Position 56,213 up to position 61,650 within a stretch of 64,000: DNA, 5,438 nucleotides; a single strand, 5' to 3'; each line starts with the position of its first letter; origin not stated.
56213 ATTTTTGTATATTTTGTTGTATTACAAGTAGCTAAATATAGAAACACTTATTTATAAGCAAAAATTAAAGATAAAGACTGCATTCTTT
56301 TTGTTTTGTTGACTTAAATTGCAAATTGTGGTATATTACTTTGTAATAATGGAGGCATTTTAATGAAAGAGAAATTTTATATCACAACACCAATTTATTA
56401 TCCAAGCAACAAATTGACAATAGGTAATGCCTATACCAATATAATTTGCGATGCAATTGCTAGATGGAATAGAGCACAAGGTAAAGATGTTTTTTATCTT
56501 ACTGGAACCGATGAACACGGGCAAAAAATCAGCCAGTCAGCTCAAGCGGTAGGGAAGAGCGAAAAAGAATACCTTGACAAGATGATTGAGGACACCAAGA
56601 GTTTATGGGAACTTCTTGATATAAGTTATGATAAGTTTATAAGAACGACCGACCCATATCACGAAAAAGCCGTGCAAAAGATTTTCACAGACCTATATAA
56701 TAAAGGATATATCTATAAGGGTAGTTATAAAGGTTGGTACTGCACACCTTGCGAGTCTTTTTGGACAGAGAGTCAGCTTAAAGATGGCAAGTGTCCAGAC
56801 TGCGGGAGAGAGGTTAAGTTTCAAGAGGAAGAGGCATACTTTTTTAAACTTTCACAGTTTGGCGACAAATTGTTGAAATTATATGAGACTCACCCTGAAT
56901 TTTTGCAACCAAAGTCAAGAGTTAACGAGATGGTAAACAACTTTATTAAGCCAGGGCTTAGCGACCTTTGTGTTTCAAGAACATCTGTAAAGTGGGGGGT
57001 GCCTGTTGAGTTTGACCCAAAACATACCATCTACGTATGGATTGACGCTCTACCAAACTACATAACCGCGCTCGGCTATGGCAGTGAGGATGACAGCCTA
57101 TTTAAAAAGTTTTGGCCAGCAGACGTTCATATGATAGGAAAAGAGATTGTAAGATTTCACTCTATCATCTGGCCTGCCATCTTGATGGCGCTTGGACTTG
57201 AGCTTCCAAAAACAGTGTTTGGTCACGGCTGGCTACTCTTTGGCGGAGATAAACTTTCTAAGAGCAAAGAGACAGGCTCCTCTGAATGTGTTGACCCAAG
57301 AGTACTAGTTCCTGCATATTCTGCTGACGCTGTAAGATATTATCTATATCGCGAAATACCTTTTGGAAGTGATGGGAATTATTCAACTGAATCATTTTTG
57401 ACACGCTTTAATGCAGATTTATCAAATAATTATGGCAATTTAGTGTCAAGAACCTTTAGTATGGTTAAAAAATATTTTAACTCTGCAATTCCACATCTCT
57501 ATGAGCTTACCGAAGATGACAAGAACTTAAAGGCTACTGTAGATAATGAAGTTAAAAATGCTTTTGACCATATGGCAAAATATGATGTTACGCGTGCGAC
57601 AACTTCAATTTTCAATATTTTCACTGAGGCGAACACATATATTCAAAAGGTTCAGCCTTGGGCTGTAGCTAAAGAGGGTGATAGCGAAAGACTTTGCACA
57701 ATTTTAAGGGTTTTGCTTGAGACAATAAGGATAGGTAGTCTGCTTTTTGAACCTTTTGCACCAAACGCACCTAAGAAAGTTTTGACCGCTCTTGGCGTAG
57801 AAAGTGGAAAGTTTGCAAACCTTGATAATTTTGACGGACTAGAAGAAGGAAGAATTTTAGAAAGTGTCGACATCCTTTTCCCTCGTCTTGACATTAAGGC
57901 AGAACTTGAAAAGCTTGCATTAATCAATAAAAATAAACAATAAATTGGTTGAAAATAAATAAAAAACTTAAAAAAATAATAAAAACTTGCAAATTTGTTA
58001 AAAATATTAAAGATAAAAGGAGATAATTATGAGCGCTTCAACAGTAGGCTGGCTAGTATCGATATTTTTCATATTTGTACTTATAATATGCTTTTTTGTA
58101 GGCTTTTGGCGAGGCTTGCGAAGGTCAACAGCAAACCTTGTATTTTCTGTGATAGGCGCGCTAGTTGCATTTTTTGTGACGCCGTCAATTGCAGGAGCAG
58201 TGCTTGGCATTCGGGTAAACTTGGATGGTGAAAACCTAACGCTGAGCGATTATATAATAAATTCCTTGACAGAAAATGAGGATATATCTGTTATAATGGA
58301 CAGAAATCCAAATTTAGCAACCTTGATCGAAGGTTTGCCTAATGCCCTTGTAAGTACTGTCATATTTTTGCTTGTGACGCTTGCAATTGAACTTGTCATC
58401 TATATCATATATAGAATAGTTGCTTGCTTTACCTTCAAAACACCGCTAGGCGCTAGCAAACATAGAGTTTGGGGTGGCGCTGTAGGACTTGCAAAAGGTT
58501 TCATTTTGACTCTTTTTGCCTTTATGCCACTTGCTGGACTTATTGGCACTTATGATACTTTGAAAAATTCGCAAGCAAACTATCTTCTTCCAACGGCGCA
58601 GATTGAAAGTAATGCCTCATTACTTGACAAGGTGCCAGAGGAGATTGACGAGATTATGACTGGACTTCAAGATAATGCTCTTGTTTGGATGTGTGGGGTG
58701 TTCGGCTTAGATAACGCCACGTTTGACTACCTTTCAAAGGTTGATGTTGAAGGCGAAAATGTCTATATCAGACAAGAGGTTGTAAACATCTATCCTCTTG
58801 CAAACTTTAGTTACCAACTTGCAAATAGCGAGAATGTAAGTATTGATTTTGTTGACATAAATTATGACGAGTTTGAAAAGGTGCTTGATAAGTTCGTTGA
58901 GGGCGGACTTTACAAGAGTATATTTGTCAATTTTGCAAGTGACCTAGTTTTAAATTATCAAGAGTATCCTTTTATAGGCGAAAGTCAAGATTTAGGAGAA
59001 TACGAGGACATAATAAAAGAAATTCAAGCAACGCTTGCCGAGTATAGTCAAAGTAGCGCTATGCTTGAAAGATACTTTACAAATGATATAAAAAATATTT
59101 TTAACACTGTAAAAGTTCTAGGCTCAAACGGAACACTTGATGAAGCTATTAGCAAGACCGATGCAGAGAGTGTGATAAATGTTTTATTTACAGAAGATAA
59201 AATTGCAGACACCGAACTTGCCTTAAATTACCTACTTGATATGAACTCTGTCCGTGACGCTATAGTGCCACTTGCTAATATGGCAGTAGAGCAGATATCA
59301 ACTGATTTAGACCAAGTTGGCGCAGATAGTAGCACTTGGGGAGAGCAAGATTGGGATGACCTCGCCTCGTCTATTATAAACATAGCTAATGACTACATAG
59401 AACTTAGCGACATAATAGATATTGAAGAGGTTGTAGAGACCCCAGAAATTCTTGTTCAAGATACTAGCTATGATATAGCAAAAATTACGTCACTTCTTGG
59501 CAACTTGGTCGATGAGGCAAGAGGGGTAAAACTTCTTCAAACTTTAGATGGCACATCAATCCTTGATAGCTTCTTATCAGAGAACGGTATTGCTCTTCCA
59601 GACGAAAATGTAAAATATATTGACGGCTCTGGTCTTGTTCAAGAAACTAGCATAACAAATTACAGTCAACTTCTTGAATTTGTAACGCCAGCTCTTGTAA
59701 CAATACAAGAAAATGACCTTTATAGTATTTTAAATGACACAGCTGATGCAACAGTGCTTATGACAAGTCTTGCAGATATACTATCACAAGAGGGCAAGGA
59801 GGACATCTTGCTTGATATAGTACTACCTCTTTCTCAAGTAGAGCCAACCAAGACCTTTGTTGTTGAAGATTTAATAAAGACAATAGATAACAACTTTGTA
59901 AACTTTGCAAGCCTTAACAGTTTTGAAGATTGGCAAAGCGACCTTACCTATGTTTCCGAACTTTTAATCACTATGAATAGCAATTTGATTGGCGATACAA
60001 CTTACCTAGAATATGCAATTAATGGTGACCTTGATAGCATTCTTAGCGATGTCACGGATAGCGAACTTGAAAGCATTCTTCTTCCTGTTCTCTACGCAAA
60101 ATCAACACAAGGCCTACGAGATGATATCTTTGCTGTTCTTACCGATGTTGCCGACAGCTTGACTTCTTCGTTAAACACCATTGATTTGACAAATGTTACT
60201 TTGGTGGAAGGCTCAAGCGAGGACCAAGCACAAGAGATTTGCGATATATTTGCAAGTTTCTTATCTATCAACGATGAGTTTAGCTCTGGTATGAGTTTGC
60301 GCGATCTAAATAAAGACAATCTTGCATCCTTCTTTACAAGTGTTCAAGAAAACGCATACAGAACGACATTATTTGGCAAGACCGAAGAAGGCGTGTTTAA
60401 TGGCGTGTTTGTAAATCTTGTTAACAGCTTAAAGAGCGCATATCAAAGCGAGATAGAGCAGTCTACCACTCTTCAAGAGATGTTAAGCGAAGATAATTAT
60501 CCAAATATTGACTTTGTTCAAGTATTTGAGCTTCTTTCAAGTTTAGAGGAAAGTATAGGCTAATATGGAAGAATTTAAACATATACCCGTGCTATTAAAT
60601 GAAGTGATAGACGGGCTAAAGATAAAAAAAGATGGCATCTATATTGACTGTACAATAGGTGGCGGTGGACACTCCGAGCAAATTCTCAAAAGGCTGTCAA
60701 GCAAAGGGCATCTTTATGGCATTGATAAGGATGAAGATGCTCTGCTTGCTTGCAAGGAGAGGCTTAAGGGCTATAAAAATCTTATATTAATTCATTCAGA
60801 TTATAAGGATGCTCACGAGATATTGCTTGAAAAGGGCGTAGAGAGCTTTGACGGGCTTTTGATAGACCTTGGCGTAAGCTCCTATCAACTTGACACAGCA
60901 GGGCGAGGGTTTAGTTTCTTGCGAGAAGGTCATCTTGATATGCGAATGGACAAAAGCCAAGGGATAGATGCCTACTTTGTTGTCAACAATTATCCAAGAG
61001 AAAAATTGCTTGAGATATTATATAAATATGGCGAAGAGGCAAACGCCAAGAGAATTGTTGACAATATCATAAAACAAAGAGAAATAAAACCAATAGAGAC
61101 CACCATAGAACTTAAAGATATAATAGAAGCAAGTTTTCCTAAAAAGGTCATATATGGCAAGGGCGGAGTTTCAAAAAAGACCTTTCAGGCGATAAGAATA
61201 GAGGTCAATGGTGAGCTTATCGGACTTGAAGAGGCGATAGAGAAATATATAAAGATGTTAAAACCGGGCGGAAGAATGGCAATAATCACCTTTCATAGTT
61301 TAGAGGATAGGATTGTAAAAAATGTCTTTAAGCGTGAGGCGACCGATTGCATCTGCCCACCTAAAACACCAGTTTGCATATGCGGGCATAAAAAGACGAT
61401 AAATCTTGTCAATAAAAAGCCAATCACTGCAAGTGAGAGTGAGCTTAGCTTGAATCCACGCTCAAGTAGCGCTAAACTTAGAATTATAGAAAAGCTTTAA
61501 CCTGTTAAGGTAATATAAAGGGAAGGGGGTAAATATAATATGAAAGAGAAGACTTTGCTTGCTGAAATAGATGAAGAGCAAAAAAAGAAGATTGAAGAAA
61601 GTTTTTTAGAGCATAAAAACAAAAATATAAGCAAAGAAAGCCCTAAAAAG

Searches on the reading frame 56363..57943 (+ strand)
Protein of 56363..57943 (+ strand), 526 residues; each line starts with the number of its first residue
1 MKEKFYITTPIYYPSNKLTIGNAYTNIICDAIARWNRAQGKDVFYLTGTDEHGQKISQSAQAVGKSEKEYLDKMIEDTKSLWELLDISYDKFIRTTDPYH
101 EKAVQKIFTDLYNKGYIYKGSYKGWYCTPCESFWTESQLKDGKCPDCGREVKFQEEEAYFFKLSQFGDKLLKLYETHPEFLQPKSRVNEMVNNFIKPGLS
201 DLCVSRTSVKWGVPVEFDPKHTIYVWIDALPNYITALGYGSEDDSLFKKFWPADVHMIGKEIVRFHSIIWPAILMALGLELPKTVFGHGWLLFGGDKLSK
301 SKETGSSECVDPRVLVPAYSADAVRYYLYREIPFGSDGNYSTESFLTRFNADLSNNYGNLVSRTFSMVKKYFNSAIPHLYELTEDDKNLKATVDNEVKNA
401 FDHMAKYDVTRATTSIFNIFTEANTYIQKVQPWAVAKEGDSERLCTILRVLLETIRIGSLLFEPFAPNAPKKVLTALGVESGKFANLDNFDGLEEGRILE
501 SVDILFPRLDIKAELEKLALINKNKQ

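Call 50: search_protein_families(library=pfam, proteins=[window:56363-57943:+], max_evalue=0.0001)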
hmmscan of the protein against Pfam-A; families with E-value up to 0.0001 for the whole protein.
window:56363-57943:+ (526 aa): 4 families
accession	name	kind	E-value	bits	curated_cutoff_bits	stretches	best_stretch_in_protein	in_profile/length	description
PF09334.17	tRNA-synt_1g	-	3.8e-107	358.9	20.1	2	147-364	172-390/391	tRNA synthetases class I (M)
PF00133.28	tRNA-synt_1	-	1.9e-27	96.5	22.7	2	2-216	22-244/414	tRNA synthetases class I (I, L, M and V)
PF19303.5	Anticodon_3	-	1.6e-15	57.7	23.5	1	377-509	2-135/152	Anticodon binding domain of methionyl tRNA ligase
PF01406.26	tRNA-synt_1e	-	1.2e-07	31.8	27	1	16-121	21-125/301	tRNA synthetases class I (C) catalytic domain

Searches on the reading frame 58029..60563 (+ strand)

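Call 50: search_protein_families(library=pfam, proteins=[window:58029-60563:+], max_evalue=0.0001)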
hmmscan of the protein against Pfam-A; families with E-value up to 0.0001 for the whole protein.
window:58029-60563:+ (844 aa): 1 family
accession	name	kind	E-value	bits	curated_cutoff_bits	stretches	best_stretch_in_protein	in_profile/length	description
PF02674.22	Colicin_V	-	1.5e-08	35.2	29.3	1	11-173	2-122/144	Colicin V production protein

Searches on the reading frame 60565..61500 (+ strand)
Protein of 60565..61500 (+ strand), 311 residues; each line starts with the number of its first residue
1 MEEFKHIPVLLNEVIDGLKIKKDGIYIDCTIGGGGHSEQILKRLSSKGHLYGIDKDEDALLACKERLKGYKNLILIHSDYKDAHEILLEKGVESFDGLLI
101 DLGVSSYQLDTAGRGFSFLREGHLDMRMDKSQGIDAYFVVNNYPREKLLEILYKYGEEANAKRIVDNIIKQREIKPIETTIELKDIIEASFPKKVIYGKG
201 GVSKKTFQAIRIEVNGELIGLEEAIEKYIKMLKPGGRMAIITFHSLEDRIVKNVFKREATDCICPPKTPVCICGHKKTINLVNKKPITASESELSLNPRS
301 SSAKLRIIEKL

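Call 50: search_protein_families(library=pfam, proteins=[window:60565-61500:+], max_evalue=0.0001)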
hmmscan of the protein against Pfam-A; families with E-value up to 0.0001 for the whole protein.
window:60565-61500:+ (311 aa): 2 families
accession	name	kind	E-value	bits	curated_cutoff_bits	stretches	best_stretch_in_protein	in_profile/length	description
PF01795.25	Methyltransf_5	-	5.8e-116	387.7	27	1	3-310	1-308/309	MraW methylase family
PF13847.12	Methyltransf_31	-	3e-08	33.9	27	1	21-100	2-80/145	Methyltransferase domain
